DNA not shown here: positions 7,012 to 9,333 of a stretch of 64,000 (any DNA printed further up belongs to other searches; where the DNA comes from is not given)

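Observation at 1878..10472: Five-gene translationally coupled operon: MaoC double-hotdog hydratase - fused CoA-transferase - AMP-ligase - HyuA - HyuB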

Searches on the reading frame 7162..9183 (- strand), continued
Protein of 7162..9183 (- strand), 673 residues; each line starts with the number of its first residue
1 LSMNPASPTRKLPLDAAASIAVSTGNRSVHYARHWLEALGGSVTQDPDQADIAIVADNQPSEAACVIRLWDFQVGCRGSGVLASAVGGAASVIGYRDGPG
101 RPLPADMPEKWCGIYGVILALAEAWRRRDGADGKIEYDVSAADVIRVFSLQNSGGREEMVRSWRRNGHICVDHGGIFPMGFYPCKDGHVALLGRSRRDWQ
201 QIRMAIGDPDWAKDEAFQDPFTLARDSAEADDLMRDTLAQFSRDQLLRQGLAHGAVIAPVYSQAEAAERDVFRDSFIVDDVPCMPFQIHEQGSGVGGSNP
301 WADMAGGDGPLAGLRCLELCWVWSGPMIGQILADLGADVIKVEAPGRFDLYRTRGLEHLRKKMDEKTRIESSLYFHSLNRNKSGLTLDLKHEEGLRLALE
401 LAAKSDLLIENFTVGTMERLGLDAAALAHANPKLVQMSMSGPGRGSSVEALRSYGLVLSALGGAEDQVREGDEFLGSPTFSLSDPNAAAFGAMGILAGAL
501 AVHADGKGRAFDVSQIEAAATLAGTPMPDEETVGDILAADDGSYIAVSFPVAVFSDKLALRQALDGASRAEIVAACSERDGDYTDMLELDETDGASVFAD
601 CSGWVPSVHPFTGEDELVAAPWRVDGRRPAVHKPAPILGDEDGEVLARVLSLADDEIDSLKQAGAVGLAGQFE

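Call 51: fold_search(model_id=the predicted structure, library=pdb)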
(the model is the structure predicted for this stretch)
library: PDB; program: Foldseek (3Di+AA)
matches with E <= 10: 793; with E <= 0.001: 89
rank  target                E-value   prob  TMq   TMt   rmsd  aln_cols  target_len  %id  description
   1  9br6_A                2.3e-20  1.00  0.44  0.72   4.5       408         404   22  Crystal structure of human succinyl-CoA:glutarate-CoA transferase (SUGCT) (released 2024-08-07)
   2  9br6_B                8.9e-20  1.00  0.45  0.72   4.5       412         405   22  Crystal structure of human succinyl-CoA:glutarate-CoA transferase (SUGCT) (released 2024-08-07)
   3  9zav_A                8.9e-20  1.00  0.44  0.71   4.7       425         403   25  Crystal structure of Formyl-coenzyme A transferase from Brucella melitensis in complex with succinate (released 2025-12-03)
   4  9zav_B                1.6e-19  1.00  0.43  0.70   4.9       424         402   25  Crystal structure of Formyl-coenzyme A transferase from Brucella melitensis in complex with succinate (released 2025-12-03)
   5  9br7_A                2.4e-19  1.00  0.46  0.75   4.2       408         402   21  Crystal structure of human succinyl-CoA:glutarate-CoA transferase (SUGCT) in complex with Losartan carboxylic acid (released 2024-08-07)
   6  9zav_E                2.4e-19  1.00  0.44  0.72   5.0       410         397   25  Crystal structure of Formyl-coenzyme A transferase from Brucella melitensis in complex with succinate (released 2025-12-03)
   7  9br7_B                3.6e-19  1.00  0.46  0.74   4.4       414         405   22  Crystal structure of human succinyl-CoA:glutarate-CoA transferase (SUGCT) in complex with Losartan carboxylic acid (released 2024-08-07)
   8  10ui_D                6.2e-19  1.00  0.43  0.71   4.8       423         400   26  Crystal structure of Formyl-coenzyme A transferase from Brucella melitensis in complex with Zinc (released 2026-02-18)
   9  9br7_C                8.2e-19  1.00  0.44  0.72   4.8       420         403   21  Crystal structure of human succinyl-CoA:glutarate-CoA transferase (SUGCT) in complex with Losartan carboxylic acid (released 2024-08-07)
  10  3ubm_B                1.4e-18  1.00  0.45  0.69   4.3       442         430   23  Formyl-CoA:oxalate CoA-transferase from Acetobacter aceti (released 2012-03-21)
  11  2vjn_A                2.4e-18  1.00  0.45  0.69   5.3       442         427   24  Formyl-CoA transferase mutant variant G260A (released 2007-12-25)
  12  3ubm_A                2.6e-18  1.00  0.45  0.69   4.5       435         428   23  Formyl-CoA:oxalate CoA-transferase from Acetobacter aceti (released 2012-03-21)
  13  1pt5_A                2.9e-18  1.00  0.45  0.71   3.9       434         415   24  Crystal structure of gene yfdW of E. coli (released 2003-09-09)
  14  1pt8_A                2.9e-18  1.00  0.45  0.71   4.1       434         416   24  Crystal structure of the yfdW gene product of E. coli, in complex with oxalate and acetyl-CoA (released 2003-09-09)
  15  2vjm_B                3.5e-18  1.00  0.44  0.68   5.6       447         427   23  Formyl-CoA transferase with aspartyl-formyl anhydide intermediate (released 2007-12-25)
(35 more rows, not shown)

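Call 67: search_protein_families(library=ncbifam, proteins=[L018:13645-14571:+, L063:13287-14183:+, L013:2188-2955:-, L006:5348-7681:+], max_evalue=1e-10)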
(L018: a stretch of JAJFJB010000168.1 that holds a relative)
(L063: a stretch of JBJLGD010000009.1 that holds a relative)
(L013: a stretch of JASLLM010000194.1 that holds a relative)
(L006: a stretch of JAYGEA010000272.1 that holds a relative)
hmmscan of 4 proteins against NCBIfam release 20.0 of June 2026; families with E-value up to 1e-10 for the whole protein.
L018:13645-14571:+ (308 aa): 0 families

L063:13287-14183:+ (298 aa): 0 families

L013:2188-2955:- (255 aa): 2 families
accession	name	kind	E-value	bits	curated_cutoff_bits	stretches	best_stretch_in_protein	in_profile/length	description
TIGR02431.1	pcaR_pcaU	subfamily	8.9e-19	67.8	284.75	1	15-243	5-230/248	beta-ketoadipate pathway transcriptional regulators, PcaR/PcaU/PobR family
NF045644.1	TransRegBhcR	equivalog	9.3e-17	61.2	350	1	12-254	19-262/267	HTH-type transcriptional regulator BhcR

L006:5348-7681:+ (777 aa): 13 families
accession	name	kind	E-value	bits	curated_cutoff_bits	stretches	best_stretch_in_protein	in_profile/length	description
NF041018.1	glyceraldDH_alpha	equivalog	9.2e-155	516.9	790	1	3-768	3-738/741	glyceraldehyde dehydrogenase subunit alpha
NF040766.1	CODH_aero_grp5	exception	1.8e-151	505.9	950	2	3-593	5-588/785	aerobic carbon-monoxide dehydrogenase large subunit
TIGR02416.1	CO_dehy_Mo_lg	equivalog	5.2e-138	461.4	991.15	1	13-772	3-769/770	aerobic carbon-monoxide dehydrogenase large subunit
NF043082.1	XdhA_XDHase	equivalog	2.1e-122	409.7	780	1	3-774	1-752/758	xanthine dehydrogenase subunit XdhA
NF007426.0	PRK09970.1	equivalog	3e-120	402.5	916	1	2-773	5-754/761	xanthine dehydrogenase molybdenum-binding subunit XdhA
TIGR03194.1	4hydrxCoA_A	equivalog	9.4e-117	391.3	994.55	1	17-774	11-746/746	4-hydroxybenzoyl-CoA reductase subunit alpha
TIGR03196.1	pucD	equivalog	6.5e-85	286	783.65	1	7-770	7-754/763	xanthine dehydrogenase subunit D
NF045668.1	pterin_aldehy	equivalog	4.7e-75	253.3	1100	1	4-774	176-904/905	molybdopterin-dependent aldehyde oxidoreductase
NF041671.1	peri_hyde_PaoC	equivalog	4.9e-75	253.3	1180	1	36-775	53-732/735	aldehyde oxidoreductase molybdenum-binding subunit PaoC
TIGR02965.1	xanthine_xdhB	equivalog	5.7e-72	243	849.5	1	4-775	2-755/758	xanthine dehydrogenase molybdopterin binding subunit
TIGR03313.1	Se_sel_red_Mo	hypoth_equivalog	3.6e-69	233.5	1101.9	2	155-775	352-950/951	molybdopterin-dependent oxidoreductase Mo/Fe-S-binding subunit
TIGR03311.1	Se_dep_XDH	equivalog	2e-67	228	830.45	1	3-562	162-680/848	selenium-dependent xanthine dehydrogenase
TIGR02969.1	mam_aldehyde_ox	subfamily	1.7e-41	141.8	1912.3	1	21-753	594-1279/1330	aldehyde oxidase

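Call 80: list_cluster_members(proteins=[P0001, P0121])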
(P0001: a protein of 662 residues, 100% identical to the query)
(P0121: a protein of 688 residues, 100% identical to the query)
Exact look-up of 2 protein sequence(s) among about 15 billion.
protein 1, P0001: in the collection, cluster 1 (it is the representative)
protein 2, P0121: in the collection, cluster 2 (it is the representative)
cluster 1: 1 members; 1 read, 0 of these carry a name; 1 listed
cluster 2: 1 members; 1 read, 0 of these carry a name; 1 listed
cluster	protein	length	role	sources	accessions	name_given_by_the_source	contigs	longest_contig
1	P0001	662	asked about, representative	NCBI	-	-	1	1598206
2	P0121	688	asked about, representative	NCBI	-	-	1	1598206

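Call 90: search_protein_families(library=pfam, proteins=[L063:8372-8797:+, L063:17739-18431:-, L063:2710-3231:-, L006:3439-4032:+, L006:4875-5351:+, L071:14255-14977:-, L023:13525-14376:+, L026:4867-5772:+, L020:4201-5367:-], max_evalue=0.0001)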
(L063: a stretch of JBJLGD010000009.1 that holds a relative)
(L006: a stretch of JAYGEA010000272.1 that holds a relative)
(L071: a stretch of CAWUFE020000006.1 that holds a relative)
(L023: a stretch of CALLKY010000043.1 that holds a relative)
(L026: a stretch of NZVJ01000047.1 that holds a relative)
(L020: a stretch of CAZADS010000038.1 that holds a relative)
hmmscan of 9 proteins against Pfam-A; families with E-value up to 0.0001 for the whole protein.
L063:8372-8797:+ (141 aa): 2 families
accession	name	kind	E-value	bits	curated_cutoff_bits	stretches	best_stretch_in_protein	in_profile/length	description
PF12172.15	zf-ChsH2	-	1.7e-14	53.8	23.2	1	22-57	1-36/37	ChsH2, rubredoxin-like zinc ribbon domain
PF01796.24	OB_ChsH2_C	-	3e-10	40.3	27.1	1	62-117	4-65/65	ChsH2, C-terminal OB-fold domain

L063:17739-18431:- (230 aa): 1 family
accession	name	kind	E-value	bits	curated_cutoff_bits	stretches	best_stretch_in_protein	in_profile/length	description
PF00596.27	Aldolase_II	-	1.6e-30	106.8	22.2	1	7-175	2-181/183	Class II Aldolase and Adducin N-terminal domain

L063:2710-3231:- (173 aa): 1 family
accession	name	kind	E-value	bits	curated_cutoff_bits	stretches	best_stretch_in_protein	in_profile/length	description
PF04290.18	DctQ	-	1.4e-16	61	28.3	1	26-156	1-127/132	Tripartite ATP-independent periplasmic transporters, DctQ component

L006:3439-4032:+ (197 aa): 1 family
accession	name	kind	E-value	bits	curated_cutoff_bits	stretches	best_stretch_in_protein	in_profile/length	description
PF02627.25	CMD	-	3.4e-11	43.4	23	1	48-129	2-83/84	Carboxymuconolactone decarboxylase family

L006:4875-5351:+ (158 aa): 2 families
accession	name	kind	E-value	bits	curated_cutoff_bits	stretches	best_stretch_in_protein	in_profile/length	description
PF01799.25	Fer2_2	-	7.9e-28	96.9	30.3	1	76-145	1-75/75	[2Fe-2S] binding domain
PF00111.32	Fer2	-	3.4e-07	30.5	21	1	9-60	2-53/77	2Fe-2S iron-sulfur cluster binding domain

L071:14255-14977:- (240 aa): 2 families
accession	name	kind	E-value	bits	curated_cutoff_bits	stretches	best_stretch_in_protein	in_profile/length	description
PF00005.33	ABC_tran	-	1.7e-32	113.3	25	1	23-168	1-136/137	ABC transporter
PF13304.12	AAA_21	-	1.1e-10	42.6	27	1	36-87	2-66/304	AAA domain, putative AbiEii toxin, Type IV TA system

L023:13525-14376:+ (283 aa): 3 families
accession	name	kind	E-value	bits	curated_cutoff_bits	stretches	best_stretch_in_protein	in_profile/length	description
PF00561.26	Abhydrolase_1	-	2.4e-17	63.8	25.8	1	34-265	4-239/245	alpha/beta hydrolase fold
PF12697.13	Abhydrolase_6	-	9.8e-14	53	26.3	1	34-270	2-211/217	Alpha/beta hydrolase family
PF12146.15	Hydrolase_4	-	2.4e-12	47.1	27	1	34-129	8-106/239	Serine aminopeptidase, S33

L026:4867-5772:+ (301 aa): 1 family
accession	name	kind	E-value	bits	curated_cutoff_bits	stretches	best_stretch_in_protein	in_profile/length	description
PF01522.26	Polysacc_deac_1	-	1.6e-09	38.2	23.1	1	64-174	14-123/124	Polysaccharide deacetylase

L020:4201-5367:- (388 aa): 4 families
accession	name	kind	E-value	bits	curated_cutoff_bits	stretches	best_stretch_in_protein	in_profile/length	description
PF00441.29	Acyl-CoA_dh_1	-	7.7e-36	123.9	22.4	1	233-366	1-134/150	Acyl-CoA dehydrogenase, C-terminal domain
PF02771.21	Acyl-CoA_dh_N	-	1.3e-24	87.1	22.9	1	8-117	3-111/113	Acyl-CoA dehydrogenase, N-terminal domain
PF08028.16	Acyl-CoA_dh_2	-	6.2e-15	56.1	22.7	1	249-362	2-125/134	Acyl-CoA dehydrogenase, C-terminal domain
PF02770.24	Acyl-CoA_dh_M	-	2.5e-14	53.6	33.3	1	123-219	1-95/97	Acyl-CoA dehydrogenase, middle domain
